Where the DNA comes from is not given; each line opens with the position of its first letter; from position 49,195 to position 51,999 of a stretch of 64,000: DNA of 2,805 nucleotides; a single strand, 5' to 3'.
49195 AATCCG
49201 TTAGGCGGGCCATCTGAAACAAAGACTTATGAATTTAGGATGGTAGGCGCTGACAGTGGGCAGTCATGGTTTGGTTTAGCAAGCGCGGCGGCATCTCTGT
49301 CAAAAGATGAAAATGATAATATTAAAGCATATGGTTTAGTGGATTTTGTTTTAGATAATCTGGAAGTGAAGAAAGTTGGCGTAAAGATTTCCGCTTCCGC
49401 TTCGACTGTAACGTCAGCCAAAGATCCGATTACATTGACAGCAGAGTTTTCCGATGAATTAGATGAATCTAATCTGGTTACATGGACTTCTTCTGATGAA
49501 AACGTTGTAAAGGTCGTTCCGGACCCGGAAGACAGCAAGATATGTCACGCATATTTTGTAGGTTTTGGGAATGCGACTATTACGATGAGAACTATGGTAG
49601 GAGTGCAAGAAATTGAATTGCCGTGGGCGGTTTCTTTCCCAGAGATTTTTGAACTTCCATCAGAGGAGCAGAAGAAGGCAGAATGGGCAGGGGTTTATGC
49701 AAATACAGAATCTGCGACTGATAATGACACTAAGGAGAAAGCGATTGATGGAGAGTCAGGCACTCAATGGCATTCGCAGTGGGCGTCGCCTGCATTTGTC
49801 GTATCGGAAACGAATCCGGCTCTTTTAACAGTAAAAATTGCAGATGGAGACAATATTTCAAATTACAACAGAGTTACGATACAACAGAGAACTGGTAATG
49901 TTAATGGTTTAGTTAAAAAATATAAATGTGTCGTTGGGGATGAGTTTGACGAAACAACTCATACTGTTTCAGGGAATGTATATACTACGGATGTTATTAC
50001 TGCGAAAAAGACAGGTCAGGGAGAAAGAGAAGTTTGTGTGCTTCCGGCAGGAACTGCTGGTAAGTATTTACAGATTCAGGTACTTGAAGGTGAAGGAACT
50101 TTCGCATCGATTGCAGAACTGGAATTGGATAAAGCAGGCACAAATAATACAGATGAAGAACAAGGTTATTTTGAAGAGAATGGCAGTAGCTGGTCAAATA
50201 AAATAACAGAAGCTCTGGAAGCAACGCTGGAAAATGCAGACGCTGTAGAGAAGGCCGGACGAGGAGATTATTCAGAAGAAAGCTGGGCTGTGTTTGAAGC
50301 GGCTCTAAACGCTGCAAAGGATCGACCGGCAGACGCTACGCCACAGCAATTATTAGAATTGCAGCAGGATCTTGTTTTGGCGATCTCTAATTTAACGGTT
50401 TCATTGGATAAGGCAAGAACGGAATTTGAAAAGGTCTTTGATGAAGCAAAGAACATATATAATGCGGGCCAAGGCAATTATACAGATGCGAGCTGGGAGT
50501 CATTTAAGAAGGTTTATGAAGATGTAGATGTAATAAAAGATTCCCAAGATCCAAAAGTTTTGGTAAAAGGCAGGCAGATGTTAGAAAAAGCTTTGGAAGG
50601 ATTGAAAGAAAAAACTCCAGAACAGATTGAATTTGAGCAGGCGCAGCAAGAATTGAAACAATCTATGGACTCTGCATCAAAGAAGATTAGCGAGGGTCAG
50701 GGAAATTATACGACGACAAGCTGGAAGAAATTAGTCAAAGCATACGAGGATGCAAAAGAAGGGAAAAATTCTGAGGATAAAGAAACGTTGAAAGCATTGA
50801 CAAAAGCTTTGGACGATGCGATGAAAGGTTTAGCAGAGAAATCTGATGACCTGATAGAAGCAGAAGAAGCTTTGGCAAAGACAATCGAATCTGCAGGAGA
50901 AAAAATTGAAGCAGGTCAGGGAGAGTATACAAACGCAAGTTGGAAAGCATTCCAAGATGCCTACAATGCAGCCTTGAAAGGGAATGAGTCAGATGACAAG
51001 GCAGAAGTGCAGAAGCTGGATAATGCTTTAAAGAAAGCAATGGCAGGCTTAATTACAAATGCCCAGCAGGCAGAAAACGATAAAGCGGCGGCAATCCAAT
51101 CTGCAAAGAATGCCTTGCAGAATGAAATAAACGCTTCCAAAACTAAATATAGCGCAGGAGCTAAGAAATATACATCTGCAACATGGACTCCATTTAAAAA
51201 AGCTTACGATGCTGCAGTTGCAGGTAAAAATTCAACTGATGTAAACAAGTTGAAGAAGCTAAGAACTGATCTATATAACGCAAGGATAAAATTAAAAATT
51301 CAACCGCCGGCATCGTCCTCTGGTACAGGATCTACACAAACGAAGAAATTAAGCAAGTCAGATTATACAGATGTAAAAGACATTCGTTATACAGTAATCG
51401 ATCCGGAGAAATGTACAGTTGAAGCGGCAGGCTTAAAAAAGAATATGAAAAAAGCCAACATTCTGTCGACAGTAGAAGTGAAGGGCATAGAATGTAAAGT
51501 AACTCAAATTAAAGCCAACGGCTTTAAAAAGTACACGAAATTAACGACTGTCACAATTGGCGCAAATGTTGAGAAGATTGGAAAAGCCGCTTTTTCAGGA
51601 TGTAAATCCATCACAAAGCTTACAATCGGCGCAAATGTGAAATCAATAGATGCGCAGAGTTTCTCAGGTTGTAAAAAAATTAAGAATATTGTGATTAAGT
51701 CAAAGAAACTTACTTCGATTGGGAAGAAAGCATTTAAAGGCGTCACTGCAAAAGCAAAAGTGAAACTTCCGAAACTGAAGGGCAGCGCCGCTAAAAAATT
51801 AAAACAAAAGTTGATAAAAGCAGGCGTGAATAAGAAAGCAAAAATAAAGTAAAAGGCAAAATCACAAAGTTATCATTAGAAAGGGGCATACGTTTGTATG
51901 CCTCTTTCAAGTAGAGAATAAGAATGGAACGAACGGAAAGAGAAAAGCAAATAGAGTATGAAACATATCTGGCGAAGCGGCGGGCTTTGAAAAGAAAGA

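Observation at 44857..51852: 2331-aa secreted GH101-like multi-domain glycosidase with CBM32, Big_2, FIVAR array, BspA-type leucine-rich repeats and a polylysine tail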

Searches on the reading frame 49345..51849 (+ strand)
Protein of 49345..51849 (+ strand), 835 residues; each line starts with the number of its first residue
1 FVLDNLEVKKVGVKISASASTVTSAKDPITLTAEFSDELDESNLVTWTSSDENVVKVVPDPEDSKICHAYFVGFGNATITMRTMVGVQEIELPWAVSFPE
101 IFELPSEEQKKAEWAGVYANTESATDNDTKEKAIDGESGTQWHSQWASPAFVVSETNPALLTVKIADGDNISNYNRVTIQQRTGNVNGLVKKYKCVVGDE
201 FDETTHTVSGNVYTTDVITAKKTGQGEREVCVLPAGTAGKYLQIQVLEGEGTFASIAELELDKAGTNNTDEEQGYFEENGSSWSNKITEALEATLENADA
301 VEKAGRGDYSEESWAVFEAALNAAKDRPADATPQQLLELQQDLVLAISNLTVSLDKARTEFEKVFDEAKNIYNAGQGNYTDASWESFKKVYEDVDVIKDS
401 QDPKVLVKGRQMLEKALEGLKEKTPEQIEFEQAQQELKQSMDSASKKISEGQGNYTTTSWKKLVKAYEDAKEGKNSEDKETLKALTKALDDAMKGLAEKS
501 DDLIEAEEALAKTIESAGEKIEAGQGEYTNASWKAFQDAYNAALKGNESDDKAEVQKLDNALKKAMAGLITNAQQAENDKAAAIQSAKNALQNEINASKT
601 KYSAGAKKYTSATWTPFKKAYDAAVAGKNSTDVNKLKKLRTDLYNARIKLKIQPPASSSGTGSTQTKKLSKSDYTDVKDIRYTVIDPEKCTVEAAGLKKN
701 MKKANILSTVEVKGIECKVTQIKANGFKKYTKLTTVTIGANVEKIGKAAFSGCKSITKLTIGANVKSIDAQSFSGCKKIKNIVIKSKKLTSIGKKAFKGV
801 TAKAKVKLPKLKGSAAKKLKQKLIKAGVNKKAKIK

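Call 46: predict_structure(alignment_id=A1)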
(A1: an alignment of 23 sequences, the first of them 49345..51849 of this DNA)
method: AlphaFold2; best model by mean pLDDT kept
length: 835 residues; sequences in the alignment: 23
mean_pLDDT: 90.7   pTM: 0.49
mean pLDDT of the five models: 90.7, 90.7, 88.7, 87.8, 87.3
residues with pLDDT >= 90: 628; 70-90: 175; 50-70: 14; < 50: 18
segments of 3 or more residues with pLDDT < 50: 1-3, 654-666
pLDDT, mean of each block of 10 residues (from residue 1): 52 90 94 88 88 94 91 96 86 95 89 96 94 93 93 97 95 94 93 97 95 90 90 89 97 96 90 94 93 92 90 94 95 92 89 92 97 94 94 95 92 94 90 95 97 93 98 96 98 95 92 93 87 92 91 93 88 68 80 88 82 91 93 90 87 46 48 93 93 95 95 88 97 96 97 97 97 95 95 94 90 88 93 89
secondary structure, 60 per line:
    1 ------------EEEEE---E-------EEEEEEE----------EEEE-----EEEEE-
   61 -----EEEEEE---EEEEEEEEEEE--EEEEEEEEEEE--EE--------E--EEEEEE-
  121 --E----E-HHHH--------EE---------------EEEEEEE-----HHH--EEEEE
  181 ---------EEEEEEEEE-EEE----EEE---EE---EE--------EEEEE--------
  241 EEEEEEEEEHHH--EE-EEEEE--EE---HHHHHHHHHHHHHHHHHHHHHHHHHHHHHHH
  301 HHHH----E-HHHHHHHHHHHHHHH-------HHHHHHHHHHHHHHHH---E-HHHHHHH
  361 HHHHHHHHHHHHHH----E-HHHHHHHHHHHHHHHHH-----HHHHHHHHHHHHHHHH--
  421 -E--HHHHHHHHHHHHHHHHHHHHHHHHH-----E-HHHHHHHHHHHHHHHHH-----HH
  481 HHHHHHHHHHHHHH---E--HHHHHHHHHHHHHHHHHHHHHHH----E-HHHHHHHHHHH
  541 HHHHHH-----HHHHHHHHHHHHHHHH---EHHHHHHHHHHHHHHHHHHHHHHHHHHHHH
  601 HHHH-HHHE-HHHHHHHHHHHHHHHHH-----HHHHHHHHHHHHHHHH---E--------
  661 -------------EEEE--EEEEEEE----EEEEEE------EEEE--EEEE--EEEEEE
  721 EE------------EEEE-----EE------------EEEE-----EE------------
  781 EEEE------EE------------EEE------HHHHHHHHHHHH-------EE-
elements in order (helices of 4 or more, strands of 3 or more residues): E13-17 E29-35 E46-49 E55-59 E66-71 E75-85 E88-98 E114-119 H130-133 E159-165 E176-180 E190-198 E200-202 E207-209 E228-232 E241-249 E258-262 H270-304 H311-325 H333-348 H354-374 H381-397 H403-418 H425-449 H457-473 H479-494 H501-523 H530-546 H552-567 H572-604 H611-627 H633-648 E674-677 E680-686 E691-696 E703-706 E709-712 E715-722 E735-738 E758-761 E781-784 E805-807 H814-825
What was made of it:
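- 50152..51288 (+): Five FIVAR-like three-helix bundles (aa 1766-2144), a presumed stalk. AlphaFold2 shows 15 helices in 5 triplets (call 46).
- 51289..51351 (+): Flexible P/S/G/T/K linker (aa 2145-2165). pLDDT below 50 at aa 2150-2162 (call 46)
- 51352..51849 (+): Basic BspA-type LRR_5 module (aa 2166-2331; 41 Lys, net +32, pI 10.2). It includes the K-rich strand-helix-strand cap (aa 2296-2331, nt 51742-51849). AlphaFold2 (call 46).
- Checked: AlphaFold2 does predict an Ig-like beta-sandwich at aa 1509-1594 (call 46). All five repeats are confidently predicted as three-helix bundles (call 46). The Lys-rich C-terminus is real, with 14 K in the last 36 aa. It is predicted at pLDDT about 90 as a strand-helix-strand cap of the LRR domain, not as a disordered tail (call 46).
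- C-terminal model: pLDDT 90.7, with Ig-like, CBM32, 5x three-helix bundle, linker and LRR with a folded cap (call 46).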

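Call 50: fold_search(model_id=the predicted structure, library=pdb)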
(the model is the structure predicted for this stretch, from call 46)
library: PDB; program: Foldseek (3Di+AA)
matches with E <= 10: 1152; with E <= 0.001: 92
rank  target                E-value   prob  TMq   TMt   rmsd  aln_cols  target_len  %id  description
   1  2ber                  9.4e-11  1.00  0.15  0.19   9.6       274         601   14  Y370G Active Site Mutant of the Sialidase from Micromonospora viridifaciens in complex with beta-Neu5Ac (sialic acid). (released 2005-04-04)
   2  2bzd_C                1.5e-10  1.00  0.16  0.20   9.5       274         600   14  Galactose recognition by the carbohydrate-binding module of a bacterial sialidase. (released 2005-08-19)
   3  1w8o_A                2.8e-10  1.00  0.16  0.21   9.1       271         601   14  Contribution of the Active Site Aspartic Acid to Catalysis in the Bacterial Neuraminidase from Micromonospora viridifa (released 2004-09-29)
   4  1wcq_A                3.9e-10  1.00  0.16  0.20   9.7       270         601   14  Mutagenesis of the Nucleophilic Tyrosine in a Bacterial Sialidase to Phenylalanine. (released 2005-10-12)
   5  1wcq_C                3.9e-10  1.00  0.15  0.19   9.7       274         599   14  Mutagenesis of the Nucleophilic Tyrosine in a Bacterial Sialidase to Phenylalanine. (released 2005-10-12)
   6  2bzd_A                1.2e-09  1.00  0.16  0.21   9.3       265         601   14  Galactose recognition by the carbohydrate-binding module of a bacterial sialidase. (released 2005-08-19)
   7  1eut                  1.7e-09  1.00  0.15  0.19  10.0       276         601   14  SIALIDASE, LARGE 68KD FORM, COMPLEXED WITH GALACTOSE (released 1997-01-11)
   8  2v72                  3.7e-09  1.00  0.15  0.83   4.4       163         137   22  The structure of the family 32 CBM from C. perfringens NanJ in complex with galactose (released 2007-08-21)
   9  7jfs                  2.4e-08  1.00  0.14  0.13  17.4       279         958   15  The structure of the CBM32-1, CBM32-2, and M60 catalytic domains from Clostridium perfringens ZmpB (released 2021-02-03)
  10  4a41                  4.7e-08  1.00  0.15  0.82   4.4       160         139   23  CpGH89CBM32-5, from Clostridium perfringens, in complex with galactose (released 2012-04-04)
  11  2j1a                  6.7e-08  1.00  0.15  0.82   2.8       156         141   23  Structure of CBM32 from Clostridium perfringens beta-N- acetylhexosaminidase GH84C in complex with galactose (released 2006-08-22)
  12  4a44                  6.7e-08  1.00  0.15  0.81   4.5       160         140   23  CpGH89CBM32-5, from Clostridium perfringens, in complex with the Tn Antigen (released 2012-04-04)
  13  9vak_A                1.1e-07  1.00  0.16  0.73   3.7       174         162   20  Carbohydrate-binding module 32 of LnbB from Bifidobacterium bifidum, LNB complex (released 2025-08-13)
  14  7blg                  1.9e-07  1.00  0.15  0.82   3.4       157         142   18  Structure of CBM BT3015C from Bacteroides thetaiotaomicron in complex with galactose (released 2022-03-02)
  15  2j7m_A                2.0e-07  1.00  0.15  0.81   2.8       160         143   22  Characterization of a Family 32 CBM (released 2006-10-16)
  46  4oju_A                1.9e-05  1.00  0.15  0.81   2.4       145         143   21  Crystal structure of a leucine-rich repeat protein (BACCAP_00569) from Bacteroides capillosus ATCC 29799 at 2.00 A res (released 2014-06-18)
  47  4fs7                  1.9e-05  1.00  0.15  0.32   3.4       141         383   31  Crystal structure of a leucine-rich repeat protein (BACOVA_04585) from Bacteroides ovatus ATCC 8483 at 1.19 A resolution (released 2012-09-19)
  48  4oju_B                2.0e-05  1.00  0.15  0.84   2.2       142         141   22  Crystal structure of a leucine-rich repeat protein (BACCAP_00569) from Bacteroides capillosus ATCC 29799 at 2.00 A res (released 2014-06-18)
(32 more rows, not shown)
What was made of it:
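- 51352..51849 (+): Foldseek to 4oju, TM 0.84 (call 50).
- On CBM32 / F5_F8_type_C: Foldseek E 4e-9 and TM 0.83 to NanJ CBM32 (call 50).
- On BspA-type LRR (LRR_5, PF13306): TM 0.84 to 4oju (call 50).
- Fold matches to Gal/LacNAc/Tn/LNB-binding CBM32s and to LRR_5 structures (call 50).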

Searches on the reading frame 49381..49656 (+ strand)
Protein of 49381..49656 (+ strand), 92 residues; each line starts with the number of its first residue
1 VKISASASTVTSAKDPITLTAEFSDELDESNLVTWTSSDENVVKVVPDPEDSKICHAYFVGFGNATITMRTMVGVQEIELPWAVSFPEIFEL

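Call 68: search_protein_families(library=pfam, proteins=[window:49381-49656:+], max_evalue=1)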
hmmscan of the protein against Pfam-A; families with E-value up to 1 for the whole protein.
window:49381-49656:+ (92 aa): 0 families

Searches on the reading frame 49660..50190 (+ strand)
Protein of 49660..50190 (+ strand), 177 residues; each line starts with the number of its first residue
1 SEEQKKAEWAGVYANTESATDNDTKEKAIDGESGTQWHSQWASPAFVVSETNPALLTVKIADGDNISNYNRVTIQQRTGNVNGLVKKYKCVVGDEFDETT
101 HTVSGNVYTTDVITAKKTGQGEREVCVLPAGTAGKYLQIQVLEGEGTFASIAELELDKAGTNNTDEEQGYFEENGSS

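Call 7: search_protein_families(library=pfam, proteins=[window:49660-50190:+], max_evalue=1)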
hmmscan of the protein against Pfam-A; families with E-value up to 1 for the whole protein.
window:49660-50190:+ (177 aa): 1 family
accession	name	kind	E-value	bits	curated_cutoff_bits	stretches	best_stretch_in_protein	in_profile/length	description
PF00754.31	F5_F8_type_C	-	2.5e-07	31.3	28.2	1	16-154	4-127/127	F5/8 type C domain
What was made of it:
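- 49684..50130 (+): CBM32 / discoidin domain (aa 1610-1758). PF00754 at 31.3 bits (call 7).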

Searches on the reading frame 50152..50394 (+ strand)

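Call 68: search_protein_families(library=pfam, proteins=[window:50152-50394:+], max_evalue=1)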
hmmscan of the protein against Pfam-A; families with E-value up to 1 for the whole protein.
window:50152-50394:+ (81 aa): 1 family
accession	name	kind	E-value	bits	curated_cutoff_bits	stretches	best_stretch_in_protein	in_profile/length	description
PF07554.19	FIVAR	-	0.0042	18.1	29.2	1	20-80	3-69/71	FIVAR domain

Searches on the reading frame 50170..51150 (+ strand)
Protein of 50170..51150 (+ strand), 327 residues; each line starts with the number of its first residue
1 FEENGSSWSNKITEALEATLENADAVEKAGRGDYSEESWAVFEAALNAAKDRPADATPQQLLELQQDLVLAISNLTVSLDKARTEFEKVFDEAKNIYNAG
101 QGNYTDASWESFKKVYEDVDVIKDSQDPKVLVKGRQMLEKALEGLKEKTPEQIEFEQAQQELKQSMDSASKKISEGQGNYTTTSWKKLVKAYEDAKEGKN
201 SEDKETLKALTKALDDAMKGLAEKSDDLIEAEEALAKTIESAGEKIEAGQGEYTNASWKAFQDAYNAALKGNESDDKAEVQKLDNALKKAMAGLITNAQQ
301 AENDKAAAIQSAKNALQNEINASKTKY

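Call 7: search_protein_families(library=pfam, proteins=[window:50170-51150:+], max_evalue=1)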
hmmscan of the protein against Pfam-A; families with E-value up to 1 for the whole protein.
window:50170-51150:+ (327 aa): 13 families
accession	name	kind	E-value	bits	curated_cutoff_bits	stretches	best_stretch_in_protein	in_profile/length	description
PF07554.19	FIVAR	-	0.0069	17.4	29.2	2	14-75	3-70/71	FIVAR domain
PF13830.11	DUF4192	-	0.011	16.2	27.8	0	135-217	151-236/321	Domain of unknown function (DUF4192)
PF00401.25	ATP-synt_DE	-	0.04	14.5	24.6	1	138-166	12-40/47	ATP synthase, Delta/Epsilon chain, long alpha-helix domain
PF21597.2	TetR_C_43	-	0.062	14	27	1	264-301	22-59/105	Transcriptional regulator SbtR-like, C-terminal domain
PF10593.14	Z1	-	0.095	12.7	25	0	155-221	39-104/228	Z1 domain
PF25528.1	DUF7917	-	0.14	12.6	27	0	202-225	24-47/68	Domain of unknown function (DUF7917)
PF20416.4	UTP20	-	0.18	11.6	27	0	273-303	181-211/221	U3 small nucleolar RNA-associated protein 20 domain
PF08066.17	PMC2NT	-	0.22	12.5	23.3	1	162-229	17-86/91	PMC2NT (NUC016) domain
PF05069.18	Phage_tail_S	-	0.22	11.9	24.3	1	211-283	3-75/148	Phage virion morphogenesis family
PF11697.13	DUF3293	-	0.23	12.5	25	0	16-50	23-62/73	Protein of unknown function (DUF3293)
PF20909.2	SpGH101_helical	-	0.33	11.4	27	0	82-113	12-43/60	Endo-alpha-N-acetylgalactosaminidase, helical bundle domain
PF23885.1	DUF7238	-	0.38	11.4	27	0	40-109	28-93/112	Family of unknown function (DUF7238)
PF22751.1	DUF488-N3a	-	0.59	10.9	27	0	253-289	55-89/118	Active DUF488-N3 subclade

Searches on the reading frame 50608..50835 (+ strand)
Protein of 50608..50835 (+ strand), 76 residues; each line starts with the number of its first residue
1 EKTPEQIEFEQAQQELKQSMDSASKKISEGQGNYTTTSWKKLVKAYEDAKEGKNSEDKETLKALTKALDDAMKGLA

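Call 68: search_protein_families(library=pfam, proteins=[window:50608-50835:+], max_evalue=1)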
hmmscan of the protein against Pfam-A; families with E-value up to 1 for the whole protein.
window:50608-50835:+ (76 aa): 9 families
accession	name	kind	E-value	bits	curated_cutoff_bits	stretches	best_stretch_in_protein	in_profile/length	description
PF24033.1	DUF7342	-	0.058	13.8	31.6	1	8-58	74-124/150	Family of unknown function (DUF7342)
PF24430.1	DUF7553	-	0.063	14.2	27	1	8-71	5-67/85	Family of unknown function (DUF7553)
PF10593.14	Z1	-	0.092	12.7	25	1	9-73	39-102/228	Z1 domain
PF20503.3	DUF6730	-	0.099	14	27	1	19-71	24-76/82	Family of unknown function (DUF6730)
PF07554.19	FIVAR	-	0.12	13.5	29.2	1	14-73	3-68/71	FIVAR domain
PF06881.16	Elongin_A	-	0.14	13.2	29.8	1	35-70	63-98/105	RNA polymerase II transcription factor SIII (Elongin) subunit A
PF01649.23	Ribosomal_S20p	-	0.17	13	29.5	1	34-73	22-62/83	Ribosomal protein S20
PF09177.16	STX6_10_61_N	-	0.36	11.8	29.4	0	9-71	3-53/99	Syntaxin 6/10/61, N-terminal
PF00401.25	ATP-synt_DE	-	0.74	10.5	24.6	1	2-20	22-40/47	ATP synthase, Delta/Epsilon chain, long alpha-helix domain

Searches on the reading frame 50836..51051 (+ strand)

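Call 68: search_protein_families(library=pfam, proteins=[window:50836-51051:+], max_evalue=1)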
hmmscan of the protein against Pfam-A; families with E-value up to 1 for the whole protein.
window:50836-51051:+ (72 aa): 3 families
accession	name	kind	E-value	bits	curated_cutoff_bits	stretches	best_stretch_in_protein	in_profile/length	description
PF07554.19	FIVAR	-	0.012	16.7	29.2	1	12-70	4-68/71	FIVAR domain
PF22905.2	Hydro_N_hd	-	0.027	14.8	27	1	11-68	35-91/195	Hydrolase N-terminal helical domain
PF22751.1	DUF488-N3a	-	0.07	13.9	27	1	30-67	54-89/118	Active DUF488-N3 subclade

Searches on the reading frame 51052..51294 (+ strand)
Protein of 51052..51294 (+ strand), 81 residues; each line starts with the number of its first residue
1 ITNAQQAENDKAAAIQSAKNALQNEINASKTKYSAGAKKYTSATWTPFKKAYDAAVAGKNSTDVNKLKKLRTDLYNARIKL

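Call 68: search_protein_families(library=pfam, proteins=[window:51052-51294:+], max_evalue=1)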
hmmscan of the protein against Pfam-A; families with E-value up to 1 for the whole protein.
window:51052-51294:+ (81 aa): 2 families
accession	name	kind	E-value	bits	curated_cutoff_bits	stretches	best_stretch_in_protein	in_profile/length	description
PF00490.27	ALAD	-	0.028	14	24.6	1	14-57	167-209/317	Delta-aminolevulinic acid dehydratase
PF22545.2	2CompARG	-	0.056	13.9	27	1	13-73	36-95/170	2-Component system ADP-ribose glycohydrolase domain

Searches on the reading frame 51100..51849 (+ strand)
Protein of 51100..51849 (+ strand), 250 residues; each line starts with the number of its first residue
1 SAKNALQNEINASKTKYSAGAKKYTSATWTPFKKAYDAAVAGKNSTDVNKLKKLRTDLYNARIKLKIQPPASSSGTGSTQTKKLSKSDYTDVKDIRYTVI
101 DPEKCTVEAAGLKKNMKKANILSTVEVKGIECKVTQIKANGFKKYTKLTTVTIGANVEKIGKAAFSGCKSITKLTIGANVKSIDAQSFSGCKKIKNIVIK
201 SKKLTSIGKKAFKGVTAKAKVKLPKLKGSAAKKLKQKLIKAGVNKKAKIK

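Call 7: search_protein_families(library=pfam, proteins=[window:51100-51849:+], max_evalue=1)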
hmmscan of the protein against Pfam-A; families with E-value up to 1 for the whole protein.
window:51100-51849:+ (250 aa): 3 families
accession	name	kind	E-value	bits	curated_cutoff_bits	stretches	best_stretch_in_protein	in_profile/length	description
PF13306.12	LRR_5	-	1.7e-20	73.6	27.7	1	132-224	20-109/127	BspA type Leucine rich repeat region (6 copies)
PF13855.12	LRR_8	-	3.9e-07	30.2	27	3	156-197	12-54/61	Leucine rich repeat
PF23952.1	LRR_EndoS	-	0.03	15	27.9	1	128-193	39-107/116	Endo-beta-N-acetylglucosaminidase EndoS LRR domain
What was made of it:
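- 51352..51849 (+): PF13306 at 73.6 bits (call 7).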

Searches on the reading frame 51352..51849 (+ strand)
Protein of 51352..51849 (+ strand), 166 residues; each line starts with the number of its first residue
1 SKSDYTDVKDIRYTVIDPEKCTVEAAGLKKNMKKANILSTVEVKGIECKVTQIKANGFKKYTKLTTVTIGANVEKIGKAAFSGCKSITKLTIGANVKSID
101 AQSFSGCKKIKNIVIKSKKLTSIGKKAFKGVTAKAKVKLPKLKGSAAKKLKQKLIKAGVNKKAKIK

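Call 49: find_homologous_proteins(query=window:51352-51849:+, max_evalue=0.00001)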
Query window:51352-51849:+ (166 aa): 71 proteins with E <= 0.00001 among 185 candidates.
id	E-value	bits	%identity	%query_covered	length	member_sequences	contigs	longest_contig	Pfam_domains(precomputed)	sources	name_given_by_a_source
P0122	1.7e-68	247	99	81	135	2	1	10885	PF13306.13,PF13855.13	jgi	-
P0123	7.7e-28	116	46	63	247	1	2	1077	PF13306.13,PF13855.13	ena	-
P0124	5.7e-27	113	50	91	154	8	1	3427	PF13306.13,PF13855.13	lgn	-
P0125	1.1e-26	112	40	95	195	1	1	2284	PF13306.13,PF13855.13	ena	-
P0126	7.7e-26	109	39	80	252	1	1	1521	PF13306.13,PF13855.13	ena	-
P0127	1.3e-25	108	52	52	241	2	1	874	PF13306.13,PF13855.13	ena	-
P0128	1.0e-24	106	44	71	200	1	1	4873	PF13306.13,PF13855.13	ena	-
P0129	1.8e-24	105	46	78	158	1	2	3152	PF13306.13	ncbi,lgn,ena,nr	ncbi:MAG: leucine-rich repeat domain-containing protein [Lachnospiraceae bacterium]|nr:leucine-rich 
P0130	2.0e-23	101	44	44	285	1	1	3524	PF13306.13,PF12799.14,PF13855.13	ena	-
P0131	1.6e-22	98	51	53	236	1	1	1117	PF00239.27,PF13306.13,PF13855.13,PF23952.2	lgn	-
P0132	6.2e-22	96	37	96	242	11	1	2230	PF13306.13,PF13855.13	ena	-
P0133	7.8e-21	93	42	83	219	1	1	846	PF13306.13,PF13855.13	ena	-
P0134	1.0e-20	93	37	69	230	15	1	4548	PF13306.13,PF13855.13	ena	-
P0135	1.7e-20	92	38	87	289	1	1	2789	PF13306.13,PF13855.13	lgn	-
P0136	2.3e-20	91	42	88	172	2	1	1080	PF13306.13,PF13855.13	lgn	-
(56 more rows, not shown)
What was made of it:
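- Tried and rejected: A search with the 166-aa module returned mostly short fragments from short contigs (call 49) and said little about architectures.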
